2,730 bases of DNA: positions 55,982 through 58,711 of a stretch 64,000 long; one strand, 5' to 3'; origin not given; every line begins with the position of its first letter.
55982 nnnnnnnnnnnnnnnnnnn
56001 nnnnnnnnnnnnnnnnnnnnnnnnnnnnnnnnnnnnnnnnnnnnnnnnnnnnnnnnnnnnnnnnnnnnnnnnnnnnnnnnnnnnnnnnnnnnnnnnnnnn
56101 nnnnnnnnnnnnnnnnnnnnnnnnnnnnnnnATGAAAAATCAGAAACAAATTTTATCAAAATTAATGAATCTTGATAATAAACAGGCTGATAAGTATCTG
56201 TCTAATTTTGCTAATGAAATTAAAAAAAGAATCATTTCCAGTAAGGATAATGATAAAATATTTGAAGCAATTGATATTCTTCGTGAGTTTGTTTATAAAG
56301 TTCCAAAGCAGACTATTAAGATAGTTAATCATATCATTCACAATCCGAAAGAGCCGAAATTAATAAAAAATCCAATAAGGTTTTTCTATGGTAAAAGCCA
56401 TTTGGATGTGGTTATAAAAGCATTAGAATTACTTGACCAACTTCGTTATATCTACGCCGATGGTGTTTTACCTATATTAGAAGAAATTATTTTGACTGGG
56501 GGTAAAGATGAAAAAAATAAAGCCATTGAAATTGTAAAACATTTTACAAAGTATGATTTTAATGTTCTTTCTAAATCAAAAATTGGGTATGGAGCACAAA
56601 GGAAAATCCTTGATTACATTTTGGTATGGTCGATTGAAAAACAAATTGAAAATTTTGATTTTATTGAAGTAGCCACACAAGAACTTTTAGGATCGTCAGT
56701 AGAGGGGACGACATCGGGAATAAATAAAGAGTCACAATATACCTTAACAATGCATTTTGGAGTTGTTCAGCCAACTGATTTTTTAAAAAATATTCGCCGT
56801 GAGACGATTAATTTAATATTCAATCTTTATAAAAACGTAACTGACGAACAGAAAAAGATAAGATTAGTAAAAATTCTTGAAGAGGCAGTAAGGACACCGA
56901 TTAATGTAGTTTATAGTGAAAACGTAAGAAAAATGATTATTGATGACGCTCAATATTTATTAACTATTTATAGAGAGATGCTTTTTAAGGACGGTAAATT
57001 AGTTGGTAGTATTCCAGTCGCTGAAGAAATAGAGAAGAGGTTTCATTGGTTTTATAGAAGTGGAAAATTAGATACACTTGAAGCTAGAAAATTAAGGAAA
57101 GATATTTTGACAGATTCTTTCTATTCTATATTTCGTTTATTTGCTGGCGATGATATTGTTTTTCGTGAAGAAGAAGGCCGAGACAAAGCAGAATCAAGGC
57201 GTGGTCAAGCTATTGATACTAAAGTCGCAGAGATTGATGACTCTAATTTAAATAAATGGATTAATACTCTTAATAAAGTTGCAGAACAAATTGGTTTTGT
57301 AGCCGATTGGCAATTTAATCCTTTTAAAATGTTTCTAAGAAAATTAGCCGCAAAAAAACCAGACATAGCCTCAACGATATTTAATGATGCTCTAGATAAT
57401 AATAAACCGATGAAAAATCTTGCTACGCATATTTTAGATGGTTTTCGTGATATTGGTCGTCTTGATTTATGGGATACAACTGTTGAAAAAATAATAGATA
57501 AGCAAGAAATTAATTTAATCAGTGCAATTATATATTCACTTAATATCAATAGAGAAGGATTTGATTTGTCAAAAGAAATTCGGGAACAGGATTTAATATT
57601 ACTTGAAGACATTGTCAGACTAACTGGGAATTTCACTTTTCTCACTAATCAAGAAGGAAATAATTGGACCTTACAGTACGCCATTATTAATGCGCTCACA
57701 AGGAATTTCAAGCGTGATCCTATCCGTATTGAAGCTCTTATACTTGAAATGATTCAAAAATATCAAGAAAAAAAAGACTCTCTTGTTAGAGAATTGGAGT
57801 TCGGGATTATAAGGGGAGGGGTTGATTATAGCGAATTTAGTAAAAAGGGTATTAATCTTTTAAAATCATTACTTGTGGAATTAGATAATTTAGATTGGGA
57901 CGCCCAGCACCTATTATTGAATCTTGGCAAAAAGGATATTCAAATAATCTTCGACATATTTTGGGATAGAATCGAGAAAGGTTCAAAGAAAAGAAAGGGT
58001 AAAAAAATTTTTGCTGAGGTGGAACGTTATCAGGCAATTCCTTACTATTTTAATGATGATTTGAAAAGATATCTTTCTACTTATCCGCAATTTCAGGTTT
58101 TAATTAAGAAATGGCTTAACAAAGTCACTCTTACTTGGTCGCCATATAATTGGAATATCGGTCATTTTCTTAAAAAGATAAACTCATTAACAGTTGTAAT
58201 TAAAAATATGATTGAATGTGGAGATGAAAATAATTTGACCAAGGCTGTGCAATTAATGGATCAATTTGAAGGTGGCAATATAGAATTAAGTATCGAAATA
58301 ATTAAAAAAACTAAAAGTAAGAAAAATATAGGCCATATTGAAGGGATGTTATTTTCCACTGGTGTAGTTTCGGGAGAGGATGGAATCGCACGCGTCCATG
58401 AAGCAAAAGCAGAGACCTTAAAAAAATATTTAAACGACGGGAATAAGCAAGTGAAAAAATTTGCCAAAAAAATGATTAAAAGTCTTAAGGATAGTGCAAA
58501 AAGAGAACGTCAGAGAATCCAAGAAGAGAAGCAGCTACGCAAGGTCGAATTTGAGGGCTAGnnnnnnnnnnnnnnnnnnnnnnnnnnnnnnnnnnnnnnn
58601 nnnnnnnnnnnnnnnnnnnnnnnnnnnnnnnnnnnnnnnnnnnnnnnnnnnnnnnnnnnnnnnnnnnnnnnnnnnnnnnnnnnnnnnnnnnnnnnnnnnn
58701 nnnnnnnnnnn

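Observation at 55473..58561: Translationally coupled HNH nuclease plus 809-aa all-alpha repeat protein in a recombinase-borne island: a candidate two-gene defense-like module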

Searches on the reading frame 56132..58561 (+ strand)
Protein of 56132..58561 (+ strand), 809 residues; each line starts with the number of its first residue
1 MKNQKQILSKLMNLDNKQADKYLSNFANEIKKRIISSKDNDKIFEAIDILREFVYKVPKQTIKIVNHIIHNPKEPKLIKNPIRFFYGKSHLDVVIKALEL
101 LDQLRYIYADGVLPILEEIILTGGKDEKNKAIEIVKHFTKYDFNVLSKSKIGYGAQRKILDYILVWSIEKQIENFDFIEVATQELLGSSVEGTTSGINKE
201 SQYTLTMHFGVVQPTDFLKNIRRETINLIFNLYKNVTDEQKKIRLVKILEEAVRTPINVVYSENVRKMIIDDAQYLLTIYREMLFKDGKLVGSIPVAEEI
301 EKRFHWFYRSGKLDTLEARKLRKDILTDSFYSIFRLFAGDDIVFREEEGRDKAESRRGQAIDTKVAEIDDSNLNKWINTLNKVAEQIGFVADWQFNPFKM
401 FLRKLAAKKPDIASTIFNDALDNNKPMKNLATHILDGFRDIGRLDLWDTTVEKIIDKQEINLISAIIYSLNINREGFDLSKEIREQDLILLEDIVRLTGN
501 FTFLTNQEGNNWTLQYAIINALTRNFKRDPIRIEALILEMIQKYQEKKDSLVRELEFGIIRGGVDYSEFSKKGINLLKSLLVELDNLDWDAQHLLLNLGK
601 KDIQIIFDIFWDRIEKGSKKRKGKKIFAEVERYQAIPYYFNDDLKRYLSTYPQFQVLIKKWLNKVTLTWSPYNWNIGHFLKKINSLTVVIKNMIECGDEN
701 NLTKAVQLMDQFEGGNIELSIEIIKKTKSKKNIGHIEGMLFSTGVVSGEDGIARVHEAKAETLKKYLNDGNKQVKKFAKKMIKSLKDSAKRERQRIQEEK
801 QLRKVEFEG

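Call 4: search_protein_families(library=pfam, proteins=[window:56132-58561:+], max_evalue=0.1)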
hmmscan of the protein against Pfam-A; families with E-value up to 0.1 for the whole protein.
window:56132-58561:+ (809 aa): 0 families

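Call 5: search_protein_families(library=padloc, proteins=[window:56132-58561:+], max_evalue=0.1)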
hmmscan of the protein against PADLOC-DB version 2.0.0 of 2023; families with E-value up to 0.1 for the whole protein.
window:56132-58561:+ (809 aa): 1 family
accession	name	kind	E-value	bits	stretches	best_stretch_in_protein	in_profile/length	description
PDLC03925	OloA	-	2.9e-06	24.8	1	402-613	125-329/596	-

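Call 6: search_protein_families(library=ncbifam, proteins=[window:56132-58561:+], max_evalue=0.1)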
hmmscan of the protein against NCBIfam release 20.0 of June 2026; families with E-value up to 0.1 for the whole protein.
window:56132-58561:+ (809 aa): 1 family
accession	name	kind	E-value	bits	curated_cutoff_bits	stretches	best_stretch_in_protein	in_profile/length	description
TIGR00233.1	trpS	equivalog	0.033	13.5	176.75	1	686-787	223-324/328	tryptophan--tRNA ligase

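Call 7: find_homologous_proteins(query=window:56132-58561:+)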
Query window:56132-58561:+ (809 aa): 54 proteins with E <= 0.001 among 8000 candidates.
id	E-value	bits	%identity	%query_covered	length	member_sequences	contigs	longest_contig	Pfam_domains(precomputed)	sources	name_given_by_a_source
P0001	0.0e+0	1781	100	100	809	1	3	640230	-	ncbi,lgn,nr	ncbi:MAG: hypothetical protein PHE59_00305 [Patescibacteria group bacterium]|nr:hypothetical protein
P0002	0.0e+0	1242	71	97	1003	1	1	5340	PF04607.24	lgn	-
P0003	0.0e+0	1183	66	100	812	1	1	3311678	-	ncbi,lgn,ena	-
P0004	0.0e+0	1167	65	100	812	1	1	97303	-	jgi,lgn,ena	-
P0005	0.0e+0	1153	66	97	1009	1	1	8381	PF04607.24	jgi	jgi:ppGpp synthetase/RelA/SpoT-type nucleotidyltranferase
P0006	0.0e+0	1145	65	98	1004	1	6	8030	PF04607.24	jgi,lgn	jgi:ppGpp synthetase/RelA/SpoT-type nucleotidyltranferase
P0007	0.0e+0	1114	62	100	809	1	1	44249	-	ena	-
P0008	0.0e+0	1109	65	96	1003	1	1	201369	PF04607.24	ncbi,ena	-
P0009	0.0e+0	1097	61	100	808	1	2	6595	-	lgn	-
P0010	2.6e-295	1000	56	100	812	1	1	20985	-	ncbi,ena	-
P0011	3.3e-273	927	52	100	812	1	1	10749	-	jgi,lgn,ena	-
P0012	6.9e-262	889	53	98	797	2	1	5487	-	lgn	-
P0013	1.0e-259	882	51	100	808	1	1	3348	-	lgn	-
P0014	2.8e-241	821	50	94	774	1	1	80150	-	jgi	jgi:hypothetical protein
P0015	1.4e-236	806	47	100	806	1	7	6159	-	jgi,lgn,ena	-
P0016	4.2e-230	784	47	99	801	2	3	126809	-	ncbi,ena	-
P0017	4.4e-221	755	45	100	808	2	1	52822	-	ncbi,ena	-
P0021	3.4e-212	725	43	99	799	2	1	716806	-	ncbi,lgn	-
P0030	2.1e-204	699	42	100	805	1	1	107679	-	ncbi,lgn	-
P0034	5.1e-202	691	43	96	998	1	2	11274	PF04607.24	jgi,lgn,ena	-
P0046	1.4e-190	654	41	96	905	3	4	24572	PF04607.24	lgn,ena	-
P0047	1.9e-188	647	39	100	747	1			-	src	-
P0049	1.3e-135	472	32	97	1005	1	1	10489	PF04607.24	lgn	-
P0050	2.0e-131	458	34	100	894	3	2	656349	-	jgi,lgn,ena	jgi:hypothetical protein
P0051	1.3e-124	436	35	100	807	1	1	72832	-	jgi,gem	-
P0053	3.3e-14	70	25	31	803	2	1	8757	-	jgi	jgi:hypothetical protein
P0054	1.1e-10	59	24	24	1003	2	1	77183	PF04607.24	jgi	-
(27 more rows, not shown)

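Call 10: search_protein_families(library=pfam, proteins=[P0002, P0008, P0034, P0049, P0054, P0050, P0053, P0046], max_evalue=0.01)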
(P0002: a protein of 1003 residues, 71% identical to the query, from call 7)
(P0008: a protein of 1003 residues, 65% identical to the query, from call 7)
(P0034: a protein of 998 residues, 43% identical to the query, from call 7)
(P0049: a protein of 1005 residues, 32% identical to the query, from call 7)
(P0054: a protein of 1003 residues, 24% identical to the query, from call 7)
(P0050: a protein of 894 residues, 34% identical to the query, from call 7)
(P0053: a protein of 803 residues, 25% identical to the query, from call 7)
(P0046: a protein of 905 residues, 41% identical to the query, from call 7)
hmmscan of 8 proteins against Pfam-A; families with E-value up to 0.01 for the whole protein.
P0002 (1003 aa): 1 family
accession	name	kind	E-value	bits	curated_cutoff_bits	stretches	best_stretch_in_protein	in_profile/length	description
PF04607.23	RelA_SpoT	-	4.3e-14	53.2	27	1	45-167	1-111/113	Region found in RelA / SpoT proteins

P0008 (1003 aa): 1 family
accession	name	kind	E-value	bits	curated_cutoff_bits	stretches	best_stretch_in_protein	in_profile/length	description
PF04607.23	RelA_SpoT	-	1.8e-14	54.4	27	1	47-168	2-111/113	Region found in RelA / SpoT proteins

P0034 (998 aa): 1 family
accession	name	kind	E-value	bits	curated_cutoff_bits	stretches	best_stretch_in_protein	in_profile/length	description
PF04607.23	RelA_SpoT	-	2.9e-11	44.1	27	1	47-169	2-112/113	Region found in RelA / SpoT proteins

P0049 (1005 aa): 1 family
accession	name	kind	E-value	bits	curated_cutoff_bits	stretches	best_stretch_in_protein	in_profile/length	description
PF04607.23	RelA_SpoT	-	9.8e-11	42.4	27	1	48-170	2-111/113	Region found in RelA / SpoT proteins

P0054 (1003 aa): 1 family
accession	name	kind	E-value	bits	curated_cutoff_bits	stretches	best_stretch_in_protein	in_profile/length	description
PF04607.23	RelA_SpoT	-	1.6e-14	54.6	27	1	42-166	2-110/113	Region found in RelA / SpoT proteins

P0050 (894 aa): 0 families

P0053 (803 aa): 0 families

P0046 (905 aa): 1 family
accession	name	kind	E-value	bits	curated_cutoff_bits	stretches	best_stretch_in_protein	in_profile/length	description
PF04607.23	RelA_SpoT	-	1.3e-05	25.9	27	1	19-76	64-112/113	Region found in RelA / SpoT proteins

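Call 14: find_related_loci(query=A1, collection=genome_contigs, flank=8000)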
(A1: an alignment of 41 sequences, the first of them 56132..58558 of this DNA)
Query A1 (809 aa) in genome_contigs; peptide patterns used: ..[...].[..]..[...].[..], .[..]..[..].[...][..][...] (x = any residue, [..] = any of these).
79 stretches matched a pattern; 35 encode a relative of the query (tblastn E <= 1e-3); 35 distinct loci.
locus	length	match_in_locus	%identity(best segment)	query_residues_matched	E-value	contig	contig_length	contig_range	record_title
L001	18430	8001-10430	66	1-808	0e+0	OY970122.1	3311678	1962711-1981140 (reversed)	MAG: Candidatus Aminicenantes bacterium isolate MFD04408.bin.1.13 genome assembly, chromosome: 1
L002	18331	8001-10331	65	34-808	0e+0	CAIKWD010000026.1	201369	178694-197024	Candidatus Staskawiczbacteria bacterium isolate MJ-time_bin-8344 genome assembly, contig: bin-8344:26/31, whole genome s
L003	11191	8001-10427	56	1-807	0e+0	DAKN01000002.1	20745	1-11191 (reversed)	MAG TPA_asm: Candidatus Pacearchaeota archaeon UBA284 UBA284_contig_134181, whole genome shotgun sequence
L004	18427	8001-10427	48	4-809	0e+0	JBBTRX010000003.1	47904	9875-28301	MAG: Patescibacteria group bacterium isolate H51-bin095_1 H51_bin095_1_000000000003, whole genome shotgun sequence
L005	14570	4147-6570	45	1-809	0e+0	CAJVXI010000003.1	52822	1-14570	TPA_asm: uncultured bacterium isolate DRR093005_bin.15_MetaBAT_v2.12.1_MAG genome assembly, contig: NODE_290_length_5282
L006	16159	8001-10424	43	4-809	0e+0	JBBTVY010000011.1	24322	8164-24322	MAG: Patescibacteria group bacterium isolate H43-bin079_1 H43_bin079_1_000000000011, whole genome shotgun sequence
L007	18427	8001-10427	43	1-808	0e+0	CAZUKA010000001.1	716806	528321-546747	MAG TPA_asm: uncultured Gammaproteobacteria bacterium isolate SRP239054_co1_60 genome assembly, contig: NODE_1_length_71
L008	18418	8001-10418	42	1-808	0e+0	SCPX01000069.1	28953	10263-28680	MAG: Patescibacteria group bacterium isolate DP16D_bin.14 DP16D_bin.14-102387, whole genome shotgun sequence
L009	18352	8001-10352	42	24-809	0e+0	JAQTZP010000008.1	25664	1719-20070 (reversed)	MAG: Candidatus Paceibacterota bacterium isolate STC_63 NODE_3956_length_25664_cov_4.813995_Sandtown_C, whole genome sho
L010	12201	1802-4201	40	4-809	0e+0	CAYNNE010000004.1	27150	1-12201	MAG TPA_asm: uncultured Candidatus Saccharibacteria bacterium isolate SRP178908_co2_278 genome assembly, contig: NODE_58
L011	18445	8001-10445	39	1-809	2e-173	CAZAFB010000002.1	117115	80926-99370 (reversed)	MAG TPA_asm: uncultured Bdellovibrionales bacterium isolate binchicken_co20_187 genome assembly, contig: NODE_426_length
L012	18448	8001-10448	39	1-808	2e-163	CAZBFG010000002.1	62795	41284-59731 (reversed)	MAG TPA_asm: uncultured Bdellovibrionales bacterium isolate ERP113451_co1_34 genome assembly, contig: NODE_319_length_62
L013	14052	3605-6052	38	1-809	6e-161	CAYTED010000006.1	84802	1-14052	MAG TPA_asm: uncultured Bdellovibrionales bacterium isolate binchicken_co128_120 genome assembly, contig: NODE_160_lengt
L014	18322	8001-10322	32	24-809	5e-126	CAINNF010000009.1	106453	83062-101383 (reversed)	Candidatus Adlerbacteria bacterium isolate C24_bin-0997 genome assembly, contig: bin-0997:09/25, whole genome shotgun se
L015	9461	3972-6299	30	22-807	1e-101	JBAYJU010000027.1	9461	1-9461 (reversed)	MAG: Candidatus Paceibacterota bacterium isolate SO_2016_GW1_63 scaffold13404_OW334_2016, whole genome shotgun sequence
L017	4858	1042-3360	26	2-804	9e-60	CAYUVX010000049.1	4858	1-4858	MAG TPA_asm: uncultured Candidatus Saccharibacteria bacterium isolate SRP178699_co1_528 genome assembly, contig: NODE_26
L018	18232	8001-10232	25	37-804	1e-49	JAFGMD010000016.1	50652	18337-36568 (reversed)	MAG: Candidatus Falkowbacteria bacterium isolate Zod_Metabat.442 k87_5733366, whole genome shotgun sequence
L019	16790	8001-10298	24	2-804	5e-37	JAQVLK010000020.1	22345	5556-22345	MAG: Candidatus Gracilibacteria bacterium isolate STF1_108 NODE_5517_length_22345_cov_3.711720_Sandtown_F1, whole genome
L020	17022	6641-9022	32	5-809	2e-108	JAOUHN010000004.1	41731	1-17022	MAG: Candidatus Moraniibacteriota bacterium isolate 4_1_May_SF_Bin64 4_1_May_SF_Bin64_scaffold_49_c1, whole genome shotg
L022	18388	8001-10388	23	1-804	3e-27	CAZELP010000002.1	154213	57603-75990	MAG TPA_asm: uncultured Legionella sp. isolate SRP242652_co4_130 genome assembly, contig: NODE_24_length_154213_cov_7.96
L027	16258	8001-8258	40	722-800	8e-9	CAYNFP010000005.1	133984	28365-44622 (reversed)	MAG TPA_asm: uncultured Muribaculaceae bacterium isolate SRP294416_co1_372 genome assembly, contig: NODE_92_length_13398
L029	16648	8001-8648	20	581-798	2e-6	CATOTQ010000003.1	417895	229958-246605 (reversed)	MAG: uncultured Parasphingorhabdus sp. isolate df269ce3-95a5-471a-b687-7fc4378fab07 genome assembly, contig: contig_3, w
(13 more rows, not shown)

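Call 15: find_related_loci(query=A1, collection=viral_contigs, flank=8000)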
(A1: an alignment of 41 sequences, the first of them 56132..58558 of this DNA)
Query A1 (809 aa) in viral_contigs; peptide patterns used: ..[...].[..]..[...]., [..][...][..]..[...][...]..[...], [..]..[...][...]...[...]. (x = any residue, [..] = any of these).
108 stretches matched a pattern; 1 encode a relative of the query (tblastn E <= 1e-3); 1 distinct loci.
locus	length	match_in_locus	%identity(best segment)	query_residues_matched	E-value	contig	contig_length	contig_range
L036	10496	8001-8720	25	567-807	1e-14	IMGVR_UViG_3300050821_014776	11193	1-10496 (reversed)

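Call 19: search_protein_families(library=pfam, proteins=[L001:7115-7993:+, L010:912-1799:+, L008:7102-8007:+, L020:5257-6615:+, L005:2789-4138:+, L017:115-1050:+, L019:7128-8000:+, L018:7048-7989:+, L022:6925-7989:+, L036:5328-6329:+], max_evalue=0.05)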
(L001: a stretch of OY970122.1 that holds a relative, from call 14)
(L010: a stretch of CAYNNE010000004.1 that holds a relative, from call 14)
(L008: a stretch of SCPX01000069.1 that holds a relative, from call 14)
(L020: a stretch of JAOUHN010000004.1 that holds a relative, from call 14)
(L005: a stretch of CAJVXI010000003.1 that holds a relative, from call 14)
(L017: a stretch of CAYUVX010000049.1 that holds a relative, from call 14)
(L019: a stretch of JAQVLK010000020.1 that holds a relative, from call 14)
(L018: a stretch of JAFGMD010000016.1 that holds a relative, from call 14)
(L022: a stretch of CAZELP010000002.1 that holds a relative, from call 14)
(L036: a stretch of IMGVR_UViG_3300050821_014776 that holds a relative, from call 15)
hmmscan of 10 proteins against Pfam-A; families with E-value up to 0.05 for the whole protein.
L001:7115-7993:+ (293 aa): 2 families
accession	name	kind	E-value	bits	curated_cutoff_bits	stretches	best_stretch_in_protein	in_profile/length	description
PF14280.11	DUF4365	-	2.4e-13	50.8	24.3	1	46-149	30-133/139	Domain of unknown function (DUF4365)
PF04640.20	PLATZ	-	0.03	15.4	25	0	106-160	4-67/79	PLATZ transcription factor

L010:912-1799:+ (296 aa): 1 family
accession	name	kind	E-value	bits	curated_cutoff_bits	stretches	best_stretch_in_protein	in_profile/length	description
PF18068.6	Npun_R1517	-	0.029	14.9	27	0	222-261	19-59/74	Npun R1517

L008:7102-8007:+ (302 aa): 0 families

L020:5257-6615:+ (453 aa): 1 family
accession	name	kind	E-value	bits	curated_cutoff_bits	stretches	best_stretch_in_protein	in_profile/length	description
PF01055.32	Glyco_hydro_31_2nd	-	0.0032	17.3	23.5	1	268-326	58-114/328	Glycosyl hydrolases family 31 TIM-barrel domain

L005:2789-4138:+ (450 aa): 0 families

L017:115-1050:+ (312 aa): 2 families
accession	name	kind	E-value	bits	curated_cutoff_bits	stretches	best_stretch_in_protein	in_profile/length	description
PF14280.11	DUF4365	-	1e-05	26.1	24.3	1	52-142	30-127/139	Domain of unknown function (DUF4365)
PF01218.23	Coprogen_oxidas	-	0.0022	17.2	31.8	1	119-218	125-217/295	Coproporphyrinogen III oxidase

L019:7128-8000:+ (291 aa): 1 family
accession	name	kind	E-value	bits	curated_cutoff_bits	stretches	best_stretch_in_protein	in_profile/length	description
PF14280.11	DUF4365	-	3.6e-06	27.5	24.3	1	60-159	40-132/139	Domain of unknown function (DUF4365)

L018:7048-7989:+ (314 aa): 0 families

L022:6925-7989:+ (355 aa): 2 families
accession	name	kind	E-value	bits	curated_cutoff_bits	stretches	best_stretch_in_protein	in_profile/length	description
PF16289.11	PIN_12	-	1.3e-23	84.7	32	1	33-204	1-172/172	PIN domain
PF09494.16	Slx4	-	0.032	14.7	24.8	0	212-237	20-47/60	Slx4 endonuclease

L036:5328-6329:+ (334 aa): 2 families
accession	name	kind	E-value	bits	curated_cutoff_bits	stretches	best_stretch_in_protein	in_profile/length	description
PF16289.11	PIN_12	-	2e-14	54.8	32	1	11-181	1-170/172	PIN domain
PF13638.12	PIN_4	-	0.044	14.5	21.9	0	106-183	46-117/132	PIN domain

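Call 23: search_protein_families(library=padloc, alignment_id=A1, max_evalue=0.001)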
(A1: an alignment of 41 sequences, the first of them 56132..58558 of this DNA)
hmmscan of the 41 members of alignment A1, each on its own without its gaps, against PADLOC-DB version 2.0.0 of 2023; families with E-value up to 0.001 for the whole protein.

A. member 1, window:56132-58558:+ (809 aa): 1 family
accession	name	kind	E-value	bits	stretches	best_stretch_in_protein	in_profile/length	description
PDLC03925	OloA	-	2.9e-06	24.8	1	402-613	125-329/596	-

B. families by the number of members that match (of 41 scanned): 2 families
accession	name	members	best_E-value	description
PDLC03925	OloA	9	1.2e-09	-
PDLC04702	PDC-M54A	1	0.00083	-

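Call 24: search_protein_families(library=padloc, proteins=[L001:7115-7993:+, L010:912-1799:+, L008:7102-8007:+, L020:5257-6615:+, L005:2789-4138:+, L017:115-3372:+, L019:7128-10310:+, L018:7048-7989:+, L022:6925-7989:+, L036:5328-6329:+], max_evalue=0.01)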
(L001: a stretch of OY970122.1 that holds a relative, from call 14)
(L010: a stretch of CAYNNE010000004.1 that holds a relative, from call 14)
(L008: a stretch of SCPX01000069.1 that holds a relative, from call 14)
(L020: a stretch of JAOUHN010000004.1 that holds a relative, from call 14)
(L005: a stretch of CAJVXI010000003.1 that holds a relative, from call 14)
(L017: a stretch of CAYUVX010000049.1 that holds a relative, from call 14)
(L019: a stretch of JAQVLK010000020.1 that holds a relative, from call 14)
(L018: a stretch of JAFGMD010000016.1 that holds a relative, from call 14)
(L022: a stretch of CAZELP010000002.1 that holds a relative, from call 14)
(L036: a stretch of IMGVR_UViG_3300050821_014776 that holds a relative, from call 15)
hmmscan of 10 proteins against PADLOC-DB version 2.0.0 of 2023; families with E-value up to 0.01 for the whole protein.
L001:7115-7993:+ (293 aa): 1 family
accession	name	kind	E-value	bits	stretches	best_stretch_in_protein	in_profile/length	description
PDLC02398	Aga_REase-PNTD1-PNTD2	-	3e-08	31.1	1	36-139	28-126/429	Class I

L010:912-1799:+ (296 aa): 2 families
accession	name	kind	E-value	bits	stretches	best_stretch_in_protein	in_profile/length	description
PDLC02400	Aga_TIR-PNTD1-PNTD2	-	4.2e-06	23.3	1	42-173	34-159/639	Class I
PDLC02416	Aga_REase-TIR-PNTD1-PNTD2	-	0.00011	19.1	1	42-143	34-125/572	Class I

L008:7102-8007:+ (302 aa): 2 families
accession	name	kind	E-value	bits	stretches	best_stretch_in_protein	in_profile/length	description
PDLC02400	Aga_TIR-PNTD1-PNTD2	-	0.00011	18.7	1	48-156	34-134/639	Class I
PDLC02416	Aga_REase-TIR-PNTD1-PNTD2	-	0.00016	18.5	1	48-149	34-125/572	Class I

L020:5257-6615:+ (453 aa): 0 families

L005:2789-4138:+ (450 aa): 0 families

L017:115-3372:+ (1086 aa): 0 families

L019:7128-10310:+ (1061 aa): 0 families

L018:7048-7989:+ (314 aa): 1 family
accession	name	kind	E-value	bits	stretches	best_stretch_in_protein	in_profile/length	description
PDLC02398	Aga_REase-PNTD1-PNTD2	-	0.0026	14.8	1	6-108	7-101/429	Class I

L022:6925-7989:+ (355 aa): 0 families

L036:5328-6329:+ (334 aa): 0 families

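Call 29: search_protein_families(library=phrogs, proteins=[window:56132-58561:+], max_evalue=0.01)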
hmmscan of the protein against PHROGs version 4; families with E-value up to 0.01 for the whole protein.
window:56132-58561:+ (809 aa): 0 families
